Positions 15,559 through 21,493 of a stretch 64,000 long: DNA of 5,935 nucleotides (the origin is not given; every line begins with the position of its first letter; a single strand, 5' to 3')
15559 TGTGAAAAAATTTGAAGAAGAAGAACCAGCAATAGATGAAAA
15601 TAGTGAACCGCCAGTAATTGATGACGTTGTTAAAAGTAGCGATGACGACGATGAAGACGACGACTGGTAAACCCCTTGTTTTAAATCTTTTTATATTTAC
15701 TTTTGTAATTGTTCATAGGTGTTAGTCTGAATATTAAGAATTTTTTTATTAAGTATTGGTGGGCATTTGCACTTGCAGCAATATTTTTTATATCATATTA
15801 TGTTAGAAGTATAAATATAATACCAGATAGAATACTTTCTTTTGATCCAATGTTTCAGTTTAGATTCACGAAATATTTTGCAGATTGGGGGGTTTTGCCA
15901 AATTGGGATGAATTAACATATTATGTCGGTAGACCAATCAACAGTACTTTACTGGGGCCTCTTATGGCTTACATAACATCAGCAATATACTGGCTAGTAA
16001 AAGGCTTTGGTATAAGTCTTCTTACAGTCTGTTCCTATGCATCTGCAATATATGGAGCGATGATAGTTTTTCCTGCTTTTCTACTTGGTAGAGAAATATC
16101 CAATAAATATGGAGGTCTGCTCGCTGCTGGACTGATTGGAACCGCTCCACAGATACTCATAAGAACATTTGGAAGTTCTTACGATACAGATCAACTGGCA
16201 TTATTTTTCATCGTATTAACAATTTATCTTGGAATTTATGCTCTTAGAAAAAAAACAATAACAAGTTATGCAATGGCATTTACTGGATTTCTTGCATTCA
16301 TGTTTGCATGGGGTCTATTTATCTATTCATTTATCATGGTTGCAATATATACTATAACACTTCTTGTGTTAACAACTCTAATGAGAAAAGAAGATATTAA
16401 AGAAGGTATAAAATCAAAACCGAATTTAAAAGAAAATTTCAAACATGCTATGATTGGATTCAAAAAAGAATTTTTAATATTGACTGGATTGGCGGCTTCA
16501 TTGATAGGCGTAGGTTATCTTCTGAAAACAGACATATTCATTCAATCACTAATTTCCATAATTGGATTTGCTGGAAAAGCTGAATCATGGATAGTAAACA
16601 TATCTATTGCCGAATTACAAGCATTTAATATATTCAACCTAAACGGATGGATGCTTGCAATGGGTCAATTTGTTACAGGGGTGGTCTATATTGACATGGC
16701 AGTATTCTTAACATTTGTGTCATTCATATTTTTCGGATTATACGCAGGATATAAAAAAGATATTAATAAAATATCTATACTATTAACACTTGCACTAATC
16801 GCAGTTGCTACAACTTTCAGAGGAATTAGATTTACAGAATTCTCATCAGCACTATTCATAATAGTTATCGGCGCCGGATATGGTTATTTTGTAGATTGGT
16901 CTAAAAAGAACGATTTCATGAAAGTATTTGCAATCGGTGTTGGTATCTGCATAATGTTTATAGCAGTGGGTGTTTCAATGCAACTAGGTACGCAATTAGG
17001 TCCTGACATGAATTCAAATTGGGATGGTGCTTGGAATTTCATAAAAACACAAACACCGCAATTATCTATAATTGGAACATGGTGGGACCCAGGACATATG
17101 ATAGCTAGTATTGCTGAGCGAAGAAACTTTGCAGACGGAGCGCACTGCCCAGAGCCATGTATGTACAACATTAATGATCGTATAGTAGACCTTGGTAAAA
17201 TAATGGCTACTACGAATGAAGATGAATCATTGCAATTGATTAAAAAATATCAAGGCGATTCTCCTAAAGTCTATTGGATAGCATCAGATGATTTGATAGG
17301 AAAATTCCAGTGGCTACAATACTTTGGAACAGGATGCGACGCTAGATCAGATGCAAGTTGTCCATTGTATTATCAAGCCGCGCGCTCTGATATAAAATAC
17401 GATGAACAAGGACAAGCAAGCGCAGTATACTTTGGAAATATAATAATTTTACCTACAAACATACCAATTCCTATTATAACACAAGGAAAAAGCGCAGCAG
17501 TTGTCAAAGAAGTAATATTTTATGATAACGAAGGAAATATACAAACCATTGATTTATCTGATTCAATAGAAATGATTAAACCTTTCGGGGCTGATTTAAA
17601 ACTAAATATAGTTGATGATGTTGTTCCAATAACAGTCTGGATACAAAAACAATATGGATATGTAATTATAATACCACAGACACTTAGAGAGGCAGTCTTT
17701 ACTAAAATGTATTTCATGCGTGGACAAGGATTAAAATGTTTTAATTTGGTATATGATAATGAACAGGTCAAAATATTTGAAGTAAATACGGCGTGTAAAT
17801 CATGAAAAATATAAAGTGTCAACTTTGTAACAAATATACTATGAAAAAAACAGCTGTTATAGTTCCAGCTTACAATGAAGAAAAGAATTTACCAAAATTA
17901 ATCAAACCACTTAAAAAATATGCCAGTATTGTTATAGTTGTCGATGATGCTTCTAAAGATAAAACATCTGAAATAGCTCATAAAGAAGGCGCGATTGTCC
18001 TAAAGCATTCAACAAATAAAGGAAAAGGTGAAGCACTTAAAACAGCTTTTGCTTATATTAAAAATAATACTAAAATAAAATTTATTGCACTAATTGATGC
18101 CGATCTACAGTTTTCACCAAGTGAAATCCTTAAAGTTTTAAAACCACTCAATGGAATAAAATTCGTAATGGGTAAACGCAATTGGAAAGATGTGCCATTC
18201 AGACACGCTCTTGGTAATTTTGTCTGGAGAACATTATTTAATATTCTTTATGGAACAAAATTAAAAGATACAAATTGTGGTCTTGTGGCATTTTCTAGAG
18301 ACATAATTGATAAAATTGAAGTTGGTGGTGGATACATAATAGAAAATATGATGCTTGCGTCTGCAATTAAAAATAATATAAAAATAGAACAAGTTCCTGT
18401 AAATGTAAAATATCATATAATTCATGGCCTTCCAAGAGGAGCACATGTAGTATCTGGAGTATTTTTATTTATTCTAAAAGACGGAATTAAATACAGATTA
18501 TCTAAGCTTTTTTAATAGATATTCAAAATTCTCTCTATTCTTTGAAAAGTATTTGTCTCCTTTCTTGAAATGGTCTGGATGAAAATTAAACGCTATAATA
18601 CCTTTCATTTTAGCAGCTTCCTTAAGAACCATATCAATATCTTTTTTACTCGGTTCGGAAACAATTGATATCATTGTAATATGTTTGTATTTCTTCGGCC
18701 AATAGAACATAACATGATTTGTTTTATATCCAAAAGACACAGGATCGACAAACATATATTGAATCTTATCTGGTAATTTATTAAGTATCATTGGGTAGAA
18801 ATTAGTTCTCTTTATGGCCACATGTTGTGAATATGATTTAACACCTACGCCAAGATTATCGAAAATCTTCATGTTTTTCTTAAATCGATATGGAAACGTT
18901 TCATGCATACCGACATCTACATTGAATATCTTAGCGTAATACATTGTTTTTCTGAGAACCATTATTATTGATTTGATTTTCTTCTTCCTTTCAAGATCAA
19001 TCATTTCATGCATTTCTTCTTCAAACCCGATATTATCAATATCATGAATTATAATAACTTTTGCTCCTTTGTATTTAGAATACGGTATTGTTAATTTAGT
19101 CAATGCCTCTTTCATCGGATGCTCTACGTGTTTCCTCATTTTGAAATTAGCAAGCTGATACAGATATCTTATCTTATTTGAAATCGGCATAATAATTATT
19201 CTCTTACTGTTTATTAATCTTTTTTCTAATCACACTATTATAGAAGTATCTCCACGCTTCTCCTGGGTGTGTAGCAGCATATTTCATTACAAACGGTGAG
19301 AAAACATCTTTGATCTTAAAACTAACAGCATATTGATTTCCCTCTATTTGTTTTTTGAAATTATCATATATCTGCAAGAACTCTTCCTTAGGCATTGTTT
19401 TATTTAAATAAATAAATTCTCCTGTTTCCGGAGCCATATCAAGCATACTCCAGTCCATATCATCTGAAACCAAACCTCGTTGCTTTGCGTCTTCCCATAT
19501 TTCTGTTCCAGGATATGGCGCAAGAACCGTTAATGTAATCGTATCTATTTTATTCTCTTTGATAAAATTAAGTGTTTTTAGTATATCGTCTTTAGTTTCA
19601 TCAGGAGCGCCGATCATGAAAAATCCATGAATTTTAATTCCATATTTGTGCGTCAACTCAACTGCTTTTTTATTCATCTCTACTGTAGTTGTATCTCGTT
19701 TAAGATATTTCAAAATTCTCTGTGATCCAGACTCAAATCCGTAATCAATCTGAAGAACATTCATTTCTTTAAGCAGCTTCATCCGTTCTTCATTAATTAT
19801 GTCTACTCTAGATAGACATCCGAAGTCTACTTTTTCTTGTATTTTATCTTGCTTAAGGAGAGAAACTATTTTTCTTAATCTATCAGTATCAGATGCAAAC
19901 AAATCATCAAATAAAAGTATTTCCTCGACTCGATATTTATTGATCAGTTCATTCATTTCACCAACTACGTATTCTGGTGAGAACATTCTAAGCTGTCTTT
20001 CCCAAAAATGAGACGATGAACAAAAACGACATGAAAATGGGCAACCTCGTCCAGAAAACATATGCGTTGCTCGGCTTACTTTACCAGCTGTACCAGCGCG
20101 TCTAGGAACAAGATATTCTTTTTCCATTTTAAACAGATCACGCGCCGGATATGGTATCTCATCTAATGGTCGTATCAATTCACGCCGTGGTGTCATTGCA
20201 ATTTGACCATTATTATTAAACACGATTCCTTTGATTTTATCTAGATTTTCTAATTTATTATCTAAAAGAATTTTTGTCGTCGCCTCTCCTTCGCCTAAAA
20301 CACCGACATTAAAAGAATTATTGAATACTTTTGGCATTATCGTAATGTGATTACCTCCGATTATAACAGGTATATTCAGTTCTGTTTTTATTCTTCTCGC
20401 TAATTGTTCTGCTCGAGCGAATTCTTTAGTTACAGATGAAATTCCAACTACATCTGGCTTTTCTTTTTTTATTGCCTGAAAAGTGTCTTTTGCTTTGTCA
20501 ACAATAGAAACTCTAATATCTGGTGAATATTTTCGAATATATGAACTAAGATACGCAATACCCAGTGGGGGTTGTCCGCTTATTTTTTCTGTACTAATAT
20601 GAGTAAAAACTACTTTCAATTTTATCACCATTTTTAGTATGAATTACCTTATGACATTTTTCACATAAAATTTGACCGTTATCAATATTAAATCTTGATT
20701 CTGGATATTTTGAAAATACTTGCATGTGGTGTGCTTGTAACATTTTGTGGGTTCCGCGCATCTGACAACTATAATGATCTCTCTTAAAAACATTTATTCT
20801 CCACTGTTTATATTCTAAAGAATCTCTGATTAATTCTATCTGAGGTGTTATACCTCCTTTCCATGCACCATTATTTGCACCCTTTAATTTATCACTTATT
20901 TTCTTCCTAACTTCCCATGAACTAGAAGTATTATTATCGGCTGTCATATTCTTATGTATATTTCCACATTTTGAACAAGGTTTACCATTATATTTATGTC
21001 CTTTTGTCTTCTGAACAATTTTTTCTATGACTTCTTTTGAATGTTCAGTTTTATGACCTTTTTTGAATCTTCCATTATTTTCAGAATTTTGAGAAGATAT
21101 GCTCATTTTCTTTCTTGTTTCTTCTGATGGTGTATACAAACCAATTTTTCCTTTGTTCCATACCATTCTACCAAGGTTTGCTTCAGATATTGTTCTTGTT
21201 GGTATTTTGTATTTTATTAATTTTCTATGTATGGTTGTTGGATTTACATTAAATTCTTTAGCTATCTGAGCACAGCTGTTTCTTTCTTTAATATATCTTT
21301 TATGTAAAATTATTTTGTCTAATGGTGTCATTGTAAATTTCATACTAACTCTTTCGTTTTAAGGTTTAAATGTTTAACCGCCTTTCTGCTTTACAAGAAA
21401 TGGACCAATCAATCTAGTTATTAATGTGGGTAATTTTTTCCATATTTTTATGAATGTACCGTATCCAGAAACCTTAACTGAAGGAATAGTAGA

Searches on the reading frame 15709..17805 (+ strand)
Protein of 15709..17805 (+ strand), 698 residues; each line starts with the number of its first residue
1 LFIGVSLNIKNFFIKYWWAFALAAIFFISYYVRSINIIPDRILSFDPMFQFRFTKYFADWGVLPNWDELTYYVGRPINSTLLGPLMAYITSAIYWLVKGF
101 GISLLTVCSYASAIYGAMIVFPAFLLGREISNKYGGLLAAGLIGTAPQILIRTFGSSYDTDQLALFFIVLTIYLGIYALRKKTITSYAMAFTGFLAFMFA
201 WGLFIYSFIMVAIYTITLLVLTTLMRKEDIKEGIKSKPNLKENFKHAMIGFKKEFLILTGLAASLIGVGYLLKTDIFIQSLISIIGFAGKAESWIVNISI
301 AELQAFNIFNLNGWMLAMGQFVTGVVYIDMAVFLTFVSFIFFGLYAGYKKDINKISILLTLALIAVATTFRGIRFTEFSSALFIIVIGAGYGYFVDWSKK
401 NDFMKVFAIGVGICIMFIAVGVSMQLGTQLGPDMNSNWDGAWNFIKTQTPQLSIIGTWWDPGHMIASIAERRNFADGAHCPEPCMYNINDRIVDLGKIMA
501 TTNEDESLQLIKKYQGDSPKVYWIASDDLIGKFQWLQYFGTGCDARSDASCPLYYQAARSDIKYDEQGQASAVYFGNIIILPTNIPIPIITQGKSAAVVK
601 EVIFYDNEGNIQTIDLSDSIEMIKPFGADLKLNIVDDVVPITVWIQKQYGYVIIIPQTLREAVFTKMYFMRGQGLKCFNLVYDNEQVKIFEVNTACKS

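Call 12: search_protein_families(library=pfam, proteins=[window:15709-17805:+], max_evalue=0.0001)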
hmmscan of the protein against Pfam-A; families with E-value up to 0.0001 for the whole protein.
window:15709-17805:+ (698 aa): 1 family
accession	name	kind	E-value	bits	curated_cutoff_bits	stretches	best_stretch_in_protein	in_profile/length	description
PF02516.20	STT3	-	2e-19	70.8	24.5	1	42-416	29-393/405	Oligosaccharyl transferase STT3, N-terminal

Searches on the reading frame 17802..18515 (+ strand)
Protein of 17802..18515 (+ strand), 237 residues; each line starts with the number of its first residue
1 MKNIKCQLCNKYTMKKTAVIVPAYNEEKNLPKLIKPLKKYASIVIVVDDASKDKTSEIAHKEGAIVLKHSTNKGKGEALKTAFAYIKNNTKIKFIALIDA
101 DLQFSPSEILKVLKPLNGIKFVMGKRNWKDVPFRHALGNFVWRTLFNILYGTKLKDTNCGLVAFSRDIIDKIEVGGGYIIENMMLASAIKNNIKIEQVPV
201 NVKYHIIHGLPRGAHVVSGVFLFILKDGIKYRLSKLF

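Call 48: search_protein_families(library=pfam, proteins=[window:17802-18515:+], max_evalue=0.0001)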
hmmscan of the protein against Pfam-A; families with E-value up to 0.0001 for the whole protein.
window:17802-18515:+ (237 aa): 2 families
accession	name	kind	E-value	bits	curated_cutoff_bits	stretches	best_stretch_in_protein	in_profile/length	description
PF00535.33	Glycos_transf_2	-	3.1e-23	83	23.3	1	19-172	2-167/168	Glycosyl transferase family 2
PF13641.12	Glyco_tranf_2_3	-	4.8e-06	27.2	27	1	17-130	3-127/230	Glycosyltransferase like family 2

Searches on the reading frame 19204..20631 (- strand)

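Call 48: search_protein_families(library=pfam, proteins=[window:19204-20631:-], max_evalue=0.0001)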
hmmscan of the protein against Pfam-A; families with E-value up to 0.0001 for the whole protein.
window:19204-20631:- (475 aa): 2 families
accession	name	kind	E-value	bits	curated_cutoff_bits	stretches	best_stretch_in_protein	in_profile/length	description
PF04055.27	Radical_SAM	-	2.1e-23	83.7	29.5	1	193-357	3-166/166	Radical SAM superfamily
PF02310.24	B12-binding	-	8.3e-16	58.4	32.1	1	21-121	13-119/121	B12 binding domain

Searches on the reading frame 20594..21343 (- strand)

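Call 48: search_protein_families(library=pfam, proteins=[window:20594-21343:-], max_evalue=0.0001)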
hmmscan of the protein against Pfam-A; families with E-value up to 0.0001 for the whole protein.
window:20594-21343:- (249 aa): 1 family
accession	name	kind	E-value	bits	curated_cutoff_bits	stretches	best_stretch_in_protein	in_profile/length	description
PF07460.16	NUMOD3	-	2.3e-05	24.7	20.4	0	52-81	12-37/37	NUMOD3 motif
